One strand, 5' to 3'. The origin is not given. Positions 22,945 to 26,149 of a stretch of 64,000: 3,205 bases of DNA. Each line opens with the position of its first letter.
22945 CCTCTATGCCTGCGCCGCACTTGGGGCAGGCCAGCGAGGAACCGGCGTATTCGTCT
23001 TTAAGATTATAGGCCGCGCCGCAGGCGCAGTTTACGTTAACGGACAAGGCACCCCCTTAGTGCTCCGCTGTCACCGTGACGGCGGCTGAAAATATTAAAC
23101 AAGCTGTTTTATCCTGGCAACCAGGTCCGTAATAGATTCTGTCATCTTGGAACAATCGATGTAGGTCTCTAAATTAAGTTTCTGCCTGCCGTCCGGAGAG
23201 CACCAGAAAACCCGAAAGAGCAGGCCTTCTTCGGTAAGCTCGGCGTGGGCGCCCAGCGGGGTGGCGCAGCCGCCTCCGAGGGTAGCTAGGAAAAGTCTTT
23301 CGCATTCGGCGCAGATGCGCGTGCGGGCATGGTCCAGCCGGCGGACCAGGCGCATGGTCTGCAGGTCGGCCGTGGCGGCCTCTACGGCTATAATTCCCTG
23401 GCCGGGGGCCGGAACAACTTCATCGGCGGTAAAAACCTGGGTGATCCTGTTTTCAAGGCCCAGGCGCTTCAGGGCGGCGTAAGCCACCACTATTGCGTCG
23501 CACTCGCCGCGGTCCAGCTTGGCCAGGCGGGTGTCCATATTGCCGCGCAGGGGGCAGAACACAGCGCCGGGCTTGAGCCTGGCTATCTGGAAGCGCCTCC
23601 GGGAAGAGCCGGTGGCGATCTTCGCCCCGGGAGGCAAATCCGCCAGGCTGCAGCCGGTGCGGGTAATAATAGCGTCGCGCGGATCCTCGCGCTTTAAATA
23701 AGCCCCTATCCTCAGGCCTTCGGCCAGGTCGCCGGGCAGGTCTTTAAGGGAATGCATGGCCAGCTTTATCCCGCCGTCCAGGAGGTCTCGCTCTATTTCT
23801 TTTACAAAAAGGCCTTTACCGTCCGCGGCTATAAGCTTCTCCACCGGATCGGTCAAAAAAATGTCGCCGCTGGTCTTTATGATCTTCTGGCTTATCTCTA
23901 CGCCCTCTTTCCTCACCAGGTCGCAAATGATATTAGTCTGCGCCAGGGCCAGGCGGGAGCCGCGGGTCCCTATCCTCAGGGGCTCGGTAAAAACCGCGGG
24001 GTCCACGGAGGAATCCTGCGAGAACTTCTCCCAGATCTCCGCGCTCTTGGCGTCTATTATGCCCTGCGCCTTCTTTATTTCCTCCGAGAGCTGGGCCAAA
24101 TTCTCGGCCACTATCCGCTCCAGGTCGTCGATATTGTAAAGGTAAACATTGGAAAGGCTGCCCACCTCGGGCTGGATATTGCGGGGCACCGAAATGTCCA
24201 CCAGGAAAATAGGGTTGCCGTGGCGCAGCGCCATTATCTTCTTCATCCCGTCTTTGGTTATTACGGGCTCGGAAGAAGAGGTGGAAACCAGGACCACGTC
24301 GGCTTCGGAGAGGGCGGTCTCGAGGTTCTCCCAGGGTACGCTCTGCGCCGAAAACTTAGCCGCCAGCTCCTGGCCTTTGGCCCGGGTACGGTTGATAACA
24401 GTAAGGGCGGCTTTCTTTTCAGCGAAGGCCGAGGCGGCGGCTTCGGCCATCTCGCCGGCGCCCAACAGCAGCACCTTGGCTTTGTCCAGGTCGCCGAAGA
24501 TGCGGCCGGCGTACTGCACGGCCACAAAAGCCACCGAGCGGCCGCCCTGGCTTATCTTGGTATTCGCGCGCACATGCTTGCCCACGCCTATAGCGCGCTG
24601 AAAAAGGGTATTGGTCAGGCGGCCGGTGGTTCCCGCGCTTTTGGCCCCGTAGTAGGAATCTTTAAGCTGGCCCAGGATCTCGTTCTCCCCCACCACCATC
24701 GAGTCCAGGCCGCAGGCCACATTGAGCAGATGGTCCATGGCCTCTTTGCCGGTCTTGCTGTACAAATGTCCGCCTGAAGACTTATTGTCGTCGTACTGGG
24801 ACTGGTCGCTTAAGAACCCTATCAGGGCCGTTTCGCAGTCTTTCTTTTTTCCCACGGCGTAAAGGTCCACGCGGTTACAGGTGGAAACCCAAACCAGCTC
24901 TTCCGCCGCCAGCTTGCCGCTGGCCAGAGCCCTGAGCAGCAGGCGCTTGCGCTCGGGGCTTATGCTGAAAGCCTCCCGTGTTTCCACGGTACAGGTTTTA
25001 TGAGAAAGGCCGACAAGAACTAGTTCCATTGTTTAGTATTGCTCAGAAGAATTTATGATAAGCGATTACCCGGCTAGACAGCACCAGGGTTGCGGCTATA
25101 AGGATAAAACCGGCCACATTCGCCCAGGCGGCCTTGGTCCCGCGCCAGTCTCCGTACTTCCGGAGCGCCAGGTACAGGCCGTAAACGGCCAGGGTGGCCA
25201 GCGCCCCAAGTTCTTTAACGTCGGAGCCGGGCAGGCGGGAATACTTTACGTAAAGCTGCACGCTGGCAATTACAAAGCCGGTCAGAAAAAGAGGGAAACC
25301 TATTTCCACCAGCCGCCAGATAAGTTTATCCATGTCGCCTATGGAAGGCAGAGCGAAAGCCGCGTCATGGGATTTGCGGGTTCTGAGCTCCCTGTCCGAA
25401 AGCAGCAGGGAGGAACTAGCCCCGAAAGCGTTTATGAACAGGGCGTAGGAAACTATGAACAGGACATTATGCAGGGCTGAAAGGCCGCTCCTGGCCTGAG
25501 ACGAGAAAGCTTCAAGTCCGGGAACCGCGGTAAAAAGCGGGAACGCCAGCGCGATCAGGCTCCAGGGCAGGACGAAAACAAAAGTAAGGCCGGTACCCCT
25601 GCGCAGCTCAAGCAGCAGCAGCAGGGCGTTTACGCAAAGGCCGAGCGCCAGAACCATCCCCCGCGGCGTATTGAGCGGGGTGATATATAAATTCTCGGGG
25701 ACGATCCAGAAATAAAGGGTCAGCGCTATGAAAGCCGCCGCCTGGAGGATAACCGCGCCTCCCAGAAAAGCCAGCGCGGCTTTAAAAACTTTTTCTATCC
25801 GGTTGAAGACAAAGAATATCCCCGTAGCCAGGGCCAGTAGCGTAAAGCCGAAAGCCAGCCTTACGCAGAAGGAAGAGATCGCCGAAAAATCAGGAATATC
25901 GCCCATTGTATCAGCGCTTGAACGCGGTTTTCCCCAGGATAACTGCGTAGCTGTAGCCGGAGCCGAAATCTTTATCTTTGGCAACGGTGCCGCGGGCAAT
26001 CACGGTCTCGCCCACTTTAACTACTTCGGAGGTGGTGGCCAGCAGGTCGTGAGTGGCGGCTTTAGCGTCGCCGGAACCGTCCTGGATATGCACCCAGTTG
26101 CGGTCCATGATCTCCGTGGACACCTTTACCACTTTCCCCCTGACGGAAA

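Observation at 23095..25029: Single polypeptide fusing glutamyl-tRNA reductase (HemA) to hydroxymethylbilane synthase (HemC)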

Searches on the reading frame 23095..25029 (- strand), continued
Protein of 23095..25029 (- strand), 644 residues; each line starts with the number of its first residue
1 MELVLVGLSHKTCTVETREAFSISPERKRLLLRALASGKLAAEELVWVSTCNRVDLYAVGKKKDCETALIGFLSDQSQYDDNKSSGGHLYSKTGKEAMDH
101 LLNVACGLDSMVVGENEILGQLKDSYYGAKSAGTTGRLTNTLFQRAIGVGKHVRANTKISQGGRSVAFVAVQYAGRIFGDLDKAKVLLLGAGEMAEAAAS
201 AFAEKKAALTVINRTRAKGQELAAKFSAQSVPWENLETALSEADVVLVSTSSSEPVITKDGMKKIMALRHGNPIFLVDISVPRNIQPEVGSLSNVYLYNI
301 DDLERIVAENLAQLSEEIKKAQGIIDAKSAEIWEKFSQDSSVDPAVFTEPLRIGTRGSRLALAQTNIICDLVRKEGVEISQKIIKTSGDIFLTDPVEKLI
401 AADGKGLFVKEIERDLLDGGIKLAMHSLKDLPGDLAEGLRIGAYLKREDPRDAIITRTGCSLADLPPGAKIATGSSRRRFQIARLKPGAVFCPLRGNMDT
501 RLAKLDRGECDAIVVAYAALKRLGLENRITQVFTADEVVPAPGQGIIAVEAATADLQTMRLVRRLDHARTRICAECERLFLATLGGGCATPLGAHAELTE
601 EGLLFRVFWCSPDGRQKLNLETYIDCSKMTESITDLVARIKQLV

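Call 41: predict_structure(alignment_id=A2)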
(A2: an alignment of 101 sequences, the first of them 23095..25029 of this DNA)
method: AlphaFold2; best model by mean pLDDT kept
length: 644 residues; sequences in the alignment: 101
mean_pLDDT: 89.8   pTM: 0.83
mean pLDDT of the five models: 89.8, 88.2, 87.5, 87.4, 86.0
residues with pLDDT >= 90: 435; 70-90: 173; 50-70: 33; < 50: 3
segments of 3 or more residues with pLDDT < 50: none
pLDDT, mean of each block of 10 residues (from residue 1): 92 80 86 89 93 91 91 71 65 96 93 83 94 92 96 90 72 84 93 86 92 92 94 94 92 86 93 90 87 89 76 86 94 89 90 94 97 95 80 63 63 94 95 89 97 98 98 95 96 91 97 98 97 97 97 93 92 96 83 94 95 90 95 95 87
secondary structure, 60 per line:
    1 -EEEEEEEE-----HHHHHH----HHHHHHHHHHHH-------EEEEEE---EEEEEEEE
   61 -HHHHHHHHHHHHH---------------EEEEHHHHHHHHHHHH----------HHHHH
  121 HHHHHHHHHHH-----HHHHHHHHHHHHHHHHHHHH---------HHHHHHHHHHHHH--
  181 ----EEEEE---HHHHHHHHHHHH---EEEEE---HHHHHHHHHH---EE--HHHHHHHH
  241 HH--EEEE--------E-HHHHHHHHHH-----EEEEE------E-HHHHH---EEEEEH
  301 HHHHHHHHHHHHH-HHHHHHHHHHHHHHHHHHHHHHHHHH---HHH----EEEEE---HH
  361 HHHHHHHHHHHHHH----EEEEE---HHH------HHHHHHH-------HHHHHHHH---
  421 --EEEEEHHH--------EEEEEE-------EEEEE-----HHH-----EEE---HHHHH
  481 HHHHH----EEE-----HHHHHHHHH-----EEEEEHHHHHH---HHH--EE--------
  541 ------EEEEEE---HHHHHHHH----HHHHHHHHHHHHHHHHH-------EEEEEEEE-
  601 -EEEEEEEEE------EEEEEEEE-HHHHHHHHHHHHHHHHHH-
elements in order: E2-9 H15-20 H25-36 E44-49 E53-60 H62-74 E90-93 H94-105 H116-131 H137-156 H166-178 E185-189 H193-204 E208-212 H216-225 H233-242 E245-248 H259-268 E274-278 H287-291 E295-299 H300-313 H315-340 E351-355 H359-374 E379-383 H396-402 H410-417 E423-427 E439-444 E452-456 E470-472 H476-485 E490-492 H498-506 E512-516 H517-522 E547-552 H556-563 H568-584 E592-599 E602-610 E617-624 H626-643
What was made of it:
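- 23980..24111 (-): Remnant of the GluTR spinal helix (helices 300-313 and 315-340) plus the 10-residue linker (341-350). No dimerisation domain follows it. AF2 secondary structure, pLDDT about 90 at the linker (call 41).
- The AF2 model is confident (pLDDT 89.8, pTM 0.83) with an ordered linker (call 41). The linker is ordered (pLDDT about 90), and pTM is 0.83 for the whole two-enzyme chain (call 41).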

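Call 49: fold_search(model_id=the predicted structure, library=pdb)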
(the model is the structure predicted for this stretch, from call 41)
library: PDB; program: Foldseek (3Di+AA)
matches with E <= 10: 1973; with E <= 0.001: 385
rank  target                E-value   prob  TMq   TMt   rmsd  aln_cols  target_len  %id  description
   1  1pda                  3.1e-29  1.00  0.43  0.91   1.5       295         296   37  STRUCTURE OF PORPHOBILINOGEN DEAMINASE REVEALS A FLEXIBLE MULTIDOMAIN POLYMERASE WITH A SINGLE CATALYTIC SITE (released 1993-10-31)
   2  1ah5                  1.3e-28  1.00  0.42  0.89   1.7       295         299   36  REDUCED FORM SELENOMETHIONINE-LABELLED HYDROXYMETHYLBILANE SYNTHASE DETERMINED BY MAD (released 1997-10-15)
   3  4htg                  3.2e-28  1.00  0.43  0.89   2.1       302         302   38  Porphobilinogen Deaminase from Arabidopsis Thaliana (released 2013-02-27)
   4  5ov5                  3.9e-28  1.00  0.39  0.83   4.0       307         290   33  Bacillus megaterium porphobilinogen deaminase D82E mutant (released 2017-09-06)
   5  1ypn                  6.8e-28  1.00  0.42  0.91   1.7       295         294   36  REDUCED FORM HYDROXYMETHYLBILANE SYNTHASE (K59Q MUTANT) CRYSTAL STRUCTURE AFTER 2 HOURS IN A FLOW CELL DETERMINED BY TIM (released 1999-03-02)
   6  5ov6                  7.6e-28  1.00  0.39  0.83   4.0       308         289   32  Bacillus megaterium porphobilinogen deaminase D82N mutant (released 2017-09-06)
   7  2ypn                  1.2e-27  1.00  0.42  0.90   1.4       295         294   35  Hydroxymethylbilane synthase (released 1999-02-02)
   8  5ov4                  1.8e-27  1.00  0.38  0.82   4.1       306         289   33  Bacillus megaterium porphobilinogen deaminase D82A mutant (released 2017-10-11)
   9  4mlv                  7.4e-27  1.00  0.39  0.85   3.8       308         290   32  Crystal Structure of Bacillus megaterium porphobilinogen deaminase (released 2014-04-02)
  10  4mlq                  9.7e-27  1.00  0.39  0.85   3.7       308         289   32  Crystal structure of Bacillus megaterium porphobilinogen deaminase (released 2014-04-02)
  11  5h6o                  1.3e-26  1.00  0.41  0.92   2.2       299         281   36  Porphobilinogen deaminase from Vibrio Cholerae (released 2017-11-15)
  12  7ccy_C                4.0e-26  1.00  0.43  0.85   2.4       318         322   31  Crystal structure of the 2-iodoporphobilinogen-bound holo form of human hydroxymethylbilane synthase (released 2021-03-17)
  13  1gpj                  6.2e-26  1.00  0.30  0.46  11.7       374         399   31  Glutamyl-tRNA Reductase from Methanopyrus kandleri (released 2002-01-04)
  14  7aak_A                7.7e-26  1.00  0.41  0.74   4.0       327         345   31  Human porphobilinogen deaminase R173W mutant crystallized in the ES2 intermediate state (released 2021-02-17)
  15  8pnd_A                1.6e-25  1.00  0.41  0.78   2.9       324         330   30  The ES3 intermediate of hydroxymethylbilane synthase R167Q variant (released 2023-11-01)
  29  4n7r_A                1.9e-24  1.00  0.49  0.76   5.4       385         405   28  Crystal structure of Arabidopsis glutamyl-tRNA reductase in complex with its binding protein (released 2014-05-14)
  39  4n7r_B                6.5e-21  1.00  0.45  0.74   6.5       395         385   28  Crystal structure of Arabidopsis glutamyl-tRNA reductase in complex with its binding protein (released 2014-05-14)
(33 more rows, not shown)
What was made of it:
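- On Hydroxymethylbilane synthase (HemC, TIGR00212; Pfam Porphobil_deam + Porphobil_deamC): The AF2 model compared with 1pda gives target TM-score 0.91 and rmsd 1.5 A over 295 columns (calls 41, 49)
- Its HemC half superposes on 1pda (target TM-score 0.91) and its HemA half on 4n7r (0.76) (call 49).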

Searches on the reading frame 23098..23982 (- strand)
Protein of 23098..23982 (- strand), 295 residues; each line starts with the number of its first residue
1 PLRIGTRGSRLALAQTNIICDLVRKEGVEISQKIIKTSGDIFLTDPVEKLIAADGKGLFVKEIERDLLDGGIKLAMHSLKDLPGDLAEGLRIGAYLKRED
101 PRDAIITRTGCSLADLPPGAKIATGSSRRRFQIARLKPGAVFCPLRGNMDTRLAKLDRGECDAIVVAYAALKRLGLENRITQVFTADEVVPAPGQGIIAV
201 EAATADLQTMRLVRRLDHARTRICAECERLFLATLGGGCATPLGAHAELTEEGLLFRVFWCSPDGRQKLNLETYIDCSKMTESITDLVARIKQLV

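Call 28: find_homologous_proteins(query=window:23098-23982:-, max_evalue=1e-10)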
Query seq(295 aa) (295 aa): 7953 proteins with E <= 1e-10 among 8000 candidates; the best 120 are listed.
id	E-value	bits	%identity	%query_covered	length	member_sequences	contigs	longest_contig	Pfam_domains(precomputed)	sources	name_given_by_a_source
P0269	2.9e-85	304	44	82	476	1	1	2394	PF01379.26,PF03900.21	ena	-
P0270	3.6e-73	264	49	100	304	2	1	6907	PF01379.26,PF03900.21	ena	-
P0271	4.7e-71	257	50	92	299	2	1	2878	PF01379.26,PF03900.21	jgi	jgi:hydroxymethylbilane synthase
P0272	5.4e-70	254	47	99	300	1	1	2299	PF01379.26,PF03900.21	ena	-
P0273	3.5e-69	251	47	92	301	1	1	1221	PF01379.26,PF03900.21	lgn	-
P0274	9.4e-69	250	49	89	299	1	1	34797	PF01379.26,PF03900.21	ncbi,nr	ncbi:MAG: hydroxymethylbilane synthase [Elusimicrobia bacterium]|nr:hydroxymethylbilane synthase [El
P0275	1.5e-67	246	47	99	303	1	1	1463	PF01379.26,PF03900.21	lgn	-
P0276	2.5e-67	245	47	99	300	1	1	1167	PF01379.26,PF03900.21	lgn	-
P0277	3.9e-67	245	49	89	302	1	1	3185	PF01379.26,PF03900.21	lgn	-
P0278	4.2e-66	241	50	91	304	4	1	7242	PF01379.26,PF03900.21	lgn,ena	-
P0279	6.2e-66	241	49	90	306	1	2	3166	PF01379.26,PF03900.21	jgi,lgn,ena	-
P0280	6.2e-66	241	49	90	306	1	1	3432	PF01379.26,PF03900.21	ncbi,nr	ncbi:MAG TPA: hydroxymethylbilane synthase [Thermodesulfobacteriaceae bacterium]|nr:hydroxymethylbil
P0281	7.2e-66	240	47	99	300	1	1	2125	PF01379.26,PF03900.21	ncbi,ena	-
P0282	8.9e-66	240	48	90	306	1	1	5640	PF01379.26,PF03900.21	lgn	-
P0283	9.4e-66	240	48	95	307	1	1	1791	PF01379.26,PF03900.21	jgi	jgi:hydroxymethylbilane synthase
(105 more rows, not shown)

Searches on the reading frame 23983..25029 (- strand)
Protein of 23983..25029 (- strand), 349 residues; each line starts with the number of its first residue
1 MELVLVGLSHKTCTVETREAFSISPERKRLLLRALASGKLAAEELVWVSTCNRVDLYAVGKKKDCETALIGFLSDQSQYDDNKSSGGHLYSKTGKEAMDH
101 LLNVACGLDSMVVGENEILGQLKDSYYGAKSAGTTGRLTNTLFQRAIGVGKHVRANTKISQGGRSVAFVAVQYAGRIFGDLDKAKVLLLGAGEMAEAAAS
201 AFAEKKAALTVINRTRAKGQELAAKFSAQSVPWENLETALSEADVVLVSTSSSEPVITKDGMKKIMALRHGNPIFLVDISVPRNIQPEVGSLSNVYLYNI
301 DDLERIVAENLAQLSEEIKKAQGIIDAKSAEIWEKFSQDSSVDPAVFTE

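Call 44: search_solved_structures(query=window:23983-25029:-, max_evalue=0.00001, show_alignments=2)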
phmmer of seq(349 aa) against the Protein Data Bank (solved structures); distinct sequences matched with E-value up to 0.00001: 2.
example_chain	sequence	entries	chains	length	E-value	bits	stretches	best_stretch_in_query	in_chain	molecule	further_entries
1gpj_A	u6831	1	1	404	1.5e-45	159.2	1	2-335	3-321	Glutamyl-tRNA reductase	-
4n7r_A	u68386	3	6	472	2e-37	132.5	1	3-332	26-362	Glutamyl-tRNA reductase 1, chloroplastic | Glutamyl-tRNA reductase 1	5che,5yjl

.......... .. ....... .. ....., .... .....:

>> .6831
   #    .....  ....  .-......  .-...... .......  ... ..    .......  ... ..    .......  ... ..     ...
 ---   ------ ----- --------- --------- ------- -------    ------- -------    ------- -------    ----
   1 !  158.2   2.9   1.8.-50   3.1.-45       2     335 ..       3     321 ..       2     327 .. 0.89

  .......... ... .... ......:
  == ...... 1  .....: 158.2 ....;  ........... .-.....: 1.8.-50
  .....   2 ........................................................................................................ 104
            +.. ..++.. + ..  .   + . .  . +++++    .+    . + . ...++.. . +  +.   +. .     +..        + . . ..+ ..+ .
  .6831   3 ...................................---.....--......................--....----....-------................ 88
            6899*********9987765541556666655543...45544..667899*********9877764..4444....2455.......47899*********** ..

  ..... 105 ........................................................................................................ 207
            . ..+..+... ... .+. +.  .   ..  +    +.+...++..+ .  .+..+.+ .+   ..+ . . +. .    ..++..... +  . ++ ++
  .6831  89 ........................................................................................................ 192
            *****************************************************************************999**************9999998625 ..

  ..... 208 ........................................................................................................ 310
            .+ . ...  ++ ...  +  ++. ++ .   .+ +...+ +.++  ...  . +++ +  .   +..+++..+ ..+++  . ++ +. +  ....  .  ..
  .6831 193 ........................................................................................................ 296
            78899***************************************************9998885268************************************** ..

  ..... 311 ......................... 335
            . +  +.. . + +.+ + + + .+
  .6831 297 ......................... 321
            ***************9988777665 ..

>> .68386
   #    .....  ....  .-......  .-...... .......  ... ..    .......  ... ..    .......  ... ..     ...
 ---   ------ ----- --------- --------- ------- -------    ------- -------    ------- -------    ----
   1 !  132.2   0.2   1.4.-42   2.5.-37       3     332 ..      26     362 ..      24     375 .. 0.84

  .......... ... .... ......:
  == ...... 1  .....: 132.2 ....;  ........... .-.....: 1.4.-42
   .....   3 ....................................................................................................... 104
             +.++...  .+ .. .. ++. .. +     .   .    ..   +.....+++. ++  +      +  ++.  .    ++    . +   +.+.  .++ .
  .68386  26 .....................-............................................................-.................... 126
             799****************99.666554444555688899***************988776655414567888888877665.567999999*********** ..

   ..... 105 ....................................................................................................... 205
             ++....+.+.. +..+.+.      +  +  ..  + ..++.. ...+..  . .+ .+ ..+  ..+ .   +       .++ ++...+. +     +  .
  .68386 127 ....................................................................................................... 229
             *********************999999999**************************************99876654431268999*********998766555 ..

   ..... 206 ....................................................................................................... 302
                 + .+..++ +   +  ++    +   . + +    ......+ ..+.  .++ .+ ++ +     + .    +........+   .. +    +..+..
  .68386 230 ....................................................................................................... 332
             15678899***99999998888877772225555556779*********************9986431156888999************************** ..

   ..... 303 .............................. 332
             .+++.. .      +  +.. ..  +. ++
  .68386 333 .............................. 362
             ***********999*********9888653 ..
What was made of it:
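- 24559..25014 (-): GluTR N-terminal catalytic domain (residues 6-157), including the catalytic Cys51 codon at 24877-24879 in the motif STCNR. Aligns to 1gpj residues 3-321, with Cys51 at 1gpj position 48 (call 44).
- On Glutamyl-tRNA reductase (HemA, TIGR01035; Pfam GlutR_N + Shikimate_DH + GlutR_dimer): Cys51 in STCNR aligns with position 48 of 1gpj, and the deposited chain reads Ser there (call 44). The 1gpj alignment ends at residue 321 of 404 (call 44).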

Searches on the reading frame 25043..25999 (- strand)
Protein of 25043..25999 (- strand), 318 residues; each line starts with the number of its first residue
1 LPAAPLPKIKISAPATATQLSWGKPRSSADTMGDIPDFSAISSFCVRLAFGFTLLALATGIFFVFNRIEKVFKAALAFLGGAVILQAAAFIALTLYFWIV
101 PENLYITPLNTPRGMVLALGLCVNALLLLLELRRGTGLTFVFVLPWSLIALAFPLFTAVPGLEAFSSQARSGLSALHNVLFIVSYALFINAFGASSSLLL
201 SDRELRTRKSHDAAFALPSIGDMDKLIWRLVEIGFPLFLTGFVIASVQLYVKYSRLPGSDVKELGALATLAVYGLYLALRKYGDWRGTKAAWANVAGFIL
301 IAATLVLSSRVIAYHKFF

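Call 14: search_protein_families(library=pfam, proteins=[window:25043-25999:-], max_evalue=0.001)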
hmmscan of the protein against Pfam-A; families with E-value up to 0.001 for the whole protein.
window:25043-25999:- (318 aa): 1 family
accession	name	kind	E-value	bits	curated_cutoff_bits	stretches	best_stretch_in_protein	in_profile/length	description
PF01578.25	Cytochrom_C_asm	-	3e-16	60.1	29.9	1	115-301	7-197/212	Cytochrome C assembly protein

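Call 52: search_protein_families(library=ncbifam, proteins=[window:25043-25999:-], max_evalue=0.00001)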
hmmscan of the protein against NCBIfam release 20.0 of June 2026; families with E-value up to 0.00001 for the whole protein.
window:25043-25999:- (318 aa): 1 family
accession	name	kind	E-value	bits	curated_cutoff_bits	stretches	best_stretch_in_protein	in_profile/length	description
TIGR03144.1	cytochr_II_ccsB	equivalog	1.6e-15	57.6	187.6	1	115-305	31-238/252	c-type cytochrome biogenesis protein CcsB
